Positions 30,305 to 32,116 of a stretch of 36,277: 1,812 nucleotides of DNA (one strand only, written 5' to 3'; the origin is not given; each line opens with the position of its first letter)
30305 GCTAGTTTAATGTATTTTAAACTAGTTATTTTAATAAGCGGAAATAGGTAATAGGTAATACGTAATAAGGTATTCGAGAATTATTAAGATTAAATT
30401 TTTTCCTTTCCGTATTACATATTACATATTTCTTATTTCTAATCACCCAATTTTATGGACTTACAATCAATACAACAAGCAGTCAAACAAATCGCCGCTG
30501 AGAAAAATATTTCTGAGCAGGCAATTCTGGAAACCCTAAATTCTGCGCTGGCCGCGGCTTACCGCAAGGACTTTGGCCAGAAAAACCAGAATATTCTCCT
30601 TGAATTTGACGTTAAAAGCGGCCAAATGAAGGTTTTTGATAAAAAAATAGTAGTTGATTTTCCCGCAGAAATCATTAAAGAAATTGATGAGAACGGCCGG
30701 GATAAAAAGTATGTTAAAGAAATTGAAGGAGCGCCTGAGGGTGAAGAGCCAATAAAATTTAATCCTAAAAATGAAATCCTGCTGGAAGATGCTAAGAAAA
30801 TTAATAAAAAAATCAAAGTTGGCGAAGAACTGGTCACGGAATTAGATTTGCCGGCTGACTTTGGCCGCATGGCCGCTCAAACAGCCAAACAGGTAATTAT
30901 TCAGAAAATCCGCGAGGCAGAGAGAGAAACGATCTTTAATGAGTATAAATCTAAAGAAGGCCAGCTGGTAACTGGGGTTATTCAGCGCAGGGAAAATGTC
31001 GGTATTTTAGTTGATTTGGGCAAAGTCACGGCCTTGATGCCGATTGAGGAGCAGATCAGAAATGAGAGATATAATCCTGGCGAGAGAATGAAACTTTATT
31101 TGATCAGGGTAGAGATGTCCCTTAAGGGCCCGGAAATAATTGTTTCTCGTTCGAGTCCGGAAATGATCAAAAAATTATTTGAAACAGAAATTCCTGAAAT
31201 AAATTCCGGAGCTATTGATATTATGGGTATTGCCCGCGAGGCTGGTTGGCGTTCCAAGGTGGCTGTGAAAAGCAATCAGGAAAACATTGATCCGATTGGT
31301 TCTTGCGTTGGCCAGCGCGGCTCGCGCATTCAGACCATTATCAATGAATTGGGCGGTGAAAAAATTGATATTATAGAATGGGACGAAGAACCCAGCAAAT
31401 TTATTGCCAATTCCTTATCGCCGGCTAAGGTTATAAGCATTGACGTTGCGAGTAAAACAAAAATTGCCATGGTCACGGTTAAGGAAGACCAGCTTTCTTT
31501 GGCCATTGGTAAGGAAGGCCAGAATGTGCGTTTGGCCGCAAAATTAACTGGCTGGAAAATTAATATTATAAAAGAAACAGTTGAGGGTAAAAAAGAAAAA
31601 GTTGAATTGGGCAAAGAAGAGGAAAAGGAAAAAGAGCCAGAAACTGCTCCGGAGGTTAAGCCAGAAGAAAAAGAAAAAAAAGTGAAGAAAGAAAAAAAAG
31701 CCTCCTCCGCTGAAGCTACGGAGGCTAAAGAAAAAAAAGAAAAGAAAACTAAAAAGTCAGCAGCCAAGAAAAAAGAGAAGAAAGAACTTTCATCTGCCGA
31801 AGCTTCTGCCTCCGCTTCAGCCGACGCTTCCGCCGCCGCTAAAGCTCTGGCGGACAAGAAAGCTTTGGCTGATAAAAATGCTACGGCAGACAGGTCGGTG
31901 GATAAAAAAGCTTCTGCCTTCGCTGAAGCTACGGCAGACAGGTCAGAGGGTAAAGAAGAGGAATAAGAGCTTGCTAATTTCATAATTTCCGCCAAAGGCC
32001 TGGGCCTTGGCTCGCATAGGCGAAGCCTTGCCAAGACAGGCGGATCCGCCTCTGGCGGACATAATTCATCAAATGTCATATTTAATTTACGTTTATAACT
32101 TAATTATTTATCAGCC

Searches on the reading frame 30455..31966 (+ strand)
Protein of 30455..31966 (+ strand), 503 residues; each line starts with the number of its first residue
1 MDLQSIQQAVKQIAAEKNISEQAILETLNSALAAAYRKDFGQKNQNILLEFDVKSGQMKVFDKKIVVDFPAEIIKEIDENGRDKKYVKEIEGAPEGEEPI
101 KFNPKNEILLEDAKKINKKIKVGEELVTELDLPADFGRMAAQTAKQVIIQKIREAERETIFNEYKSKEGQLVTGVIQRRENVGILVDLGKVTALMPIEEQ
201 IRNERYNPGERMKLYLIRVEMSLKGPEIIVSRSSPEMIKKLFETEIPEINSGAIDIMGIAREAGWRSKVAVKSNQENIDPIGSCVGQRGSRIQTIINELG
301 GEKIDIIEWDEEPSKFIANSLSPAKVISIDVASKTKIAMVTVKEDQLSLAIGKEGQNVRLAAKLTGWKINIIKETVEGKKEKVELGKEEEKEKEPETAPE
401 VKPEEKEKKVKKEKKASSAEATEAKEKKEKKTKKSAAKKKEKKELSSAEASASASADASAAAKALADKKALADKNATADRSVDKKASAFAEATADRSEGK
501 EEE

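Call 64: search_protein_families(library=ncbifam, proteins=[window:30455-31966:+], max_evalue=0.00001)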
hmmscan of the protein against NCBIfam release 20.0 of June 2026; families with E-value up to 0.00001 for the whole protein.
window:30455-31966:+ (503 aa): 4 families
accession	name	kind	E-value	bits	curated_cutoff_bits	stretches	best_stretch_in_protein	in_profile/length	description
TIGR01953.1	NusA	equivalog_domain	5.8e-115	383.9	253.4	1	7-373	3-337/340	transcription termination factor NusA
NF006645.0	PRK09202.4-5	equivalog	1.1e-71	242.2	532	1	5-476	18-462/540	transcription termination/antitermination protein NusA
NF006642.0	PRK09202.4-1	equivalog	3.4e-43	148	687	1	6-383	20-384/614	transcription termination/antitermination protein NusA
TIGR01952.1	nusA_arch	equivalog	2e-14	54.1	74.35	1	280-371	43-135/141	NusA-like transcription termination signal-binding factor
